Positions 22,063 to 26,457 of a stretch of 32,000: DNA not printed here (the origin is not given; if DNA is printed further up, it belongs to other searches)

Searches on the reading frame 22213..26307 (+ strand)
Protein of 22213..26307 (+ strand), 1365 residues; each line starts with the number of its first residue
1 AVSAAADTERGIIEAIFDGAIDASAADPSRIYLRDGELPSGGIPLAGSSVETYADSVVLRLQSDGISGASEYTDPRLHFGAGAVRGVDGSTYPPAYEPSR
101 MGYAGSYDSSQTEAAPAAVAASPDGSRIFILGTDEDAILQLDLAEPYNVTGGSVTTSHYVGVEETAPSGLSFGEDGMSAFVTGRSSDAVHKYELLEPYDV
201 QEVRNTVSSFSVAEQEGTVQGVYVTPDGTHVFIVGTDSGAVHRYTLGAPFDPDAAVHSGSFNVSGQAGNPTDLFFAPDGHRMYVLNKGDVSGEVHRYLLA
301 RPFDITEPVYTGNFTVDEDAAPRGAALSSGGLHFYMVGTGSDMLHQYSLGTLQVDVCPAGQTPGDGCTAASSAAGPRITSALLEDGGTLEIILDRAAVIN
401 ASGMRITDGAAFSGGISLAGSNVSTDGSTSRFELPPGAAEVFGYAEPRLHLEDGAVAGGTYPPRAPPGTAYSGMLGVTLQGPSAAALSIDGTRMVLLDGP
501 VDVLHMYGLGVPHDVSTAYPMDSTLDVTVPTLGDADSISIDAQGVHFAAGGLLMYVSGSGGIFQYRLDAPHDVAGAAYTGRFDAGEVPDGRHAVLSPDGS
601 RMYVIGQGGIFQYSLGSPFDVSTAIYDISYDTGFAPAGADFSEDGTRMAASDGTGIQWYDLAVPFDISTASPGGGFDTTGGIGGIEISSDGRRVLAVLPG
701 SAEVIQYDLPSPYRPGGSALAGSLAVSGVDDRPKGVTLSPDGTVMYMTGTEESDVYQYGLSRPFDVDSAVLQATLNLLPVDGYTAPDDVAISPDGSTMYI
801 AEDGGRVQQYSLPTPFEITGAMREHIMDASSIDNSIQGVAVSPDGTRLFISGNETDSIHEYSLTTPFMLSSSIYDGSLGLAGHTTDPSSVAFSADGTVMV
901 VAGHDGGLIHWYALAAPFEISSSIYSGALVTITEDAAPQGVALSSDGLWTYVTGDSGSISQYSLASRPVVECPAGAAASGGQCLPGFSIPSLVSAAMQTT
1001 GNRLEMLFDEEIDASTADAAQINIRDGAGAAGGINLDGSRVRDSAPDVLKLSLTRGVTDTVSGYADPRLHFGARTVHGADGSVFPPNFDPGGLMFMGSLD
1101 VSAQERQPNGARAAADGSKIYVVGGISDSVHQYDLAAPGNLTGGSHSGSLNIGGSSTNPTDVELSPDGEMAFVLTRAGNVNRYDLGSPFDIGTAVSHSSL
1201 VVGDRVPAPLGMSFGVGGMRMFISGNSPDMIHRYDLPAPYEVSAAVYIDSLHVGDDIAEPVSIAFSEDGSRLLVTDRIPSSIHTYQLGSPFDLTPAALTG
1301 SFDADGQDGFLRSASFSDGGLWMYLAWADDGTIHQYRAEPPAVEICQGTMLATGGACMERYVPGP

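Call 27: search_protein_families(library=ncbifam, proteins=[window:22213-26307:+], max_evalue=0.01)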
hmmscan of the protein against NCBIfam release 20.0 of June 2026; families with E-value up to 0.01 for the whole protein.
window:22213-26307:+ (1365 aa): 4 families
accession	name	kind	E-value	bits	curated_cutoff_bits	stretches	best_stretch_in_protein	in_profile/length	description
NF052340.1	hydrazine_beta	equivalog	3e-10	39.7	560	0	785-864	34-105/372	hydrazine synthase subunit beta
TIGR03866.1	PQQ_ABC_repeats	subfamily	5.8e-10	38.7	287.3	1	729-953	39-234/310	PQQ-dependent catabolism-associated beta-propeller protein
TIGR03907.1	QH_beta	equivalog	0.0024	17.1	223.2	0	778-868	27-116/338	quinohemoprotein amine dehydrogenase subunit beta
NF038117.1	choice_anch_I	subfamily_domain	0.0058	15.5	300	0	751-809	67-120/458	choice-of-anchor I family protein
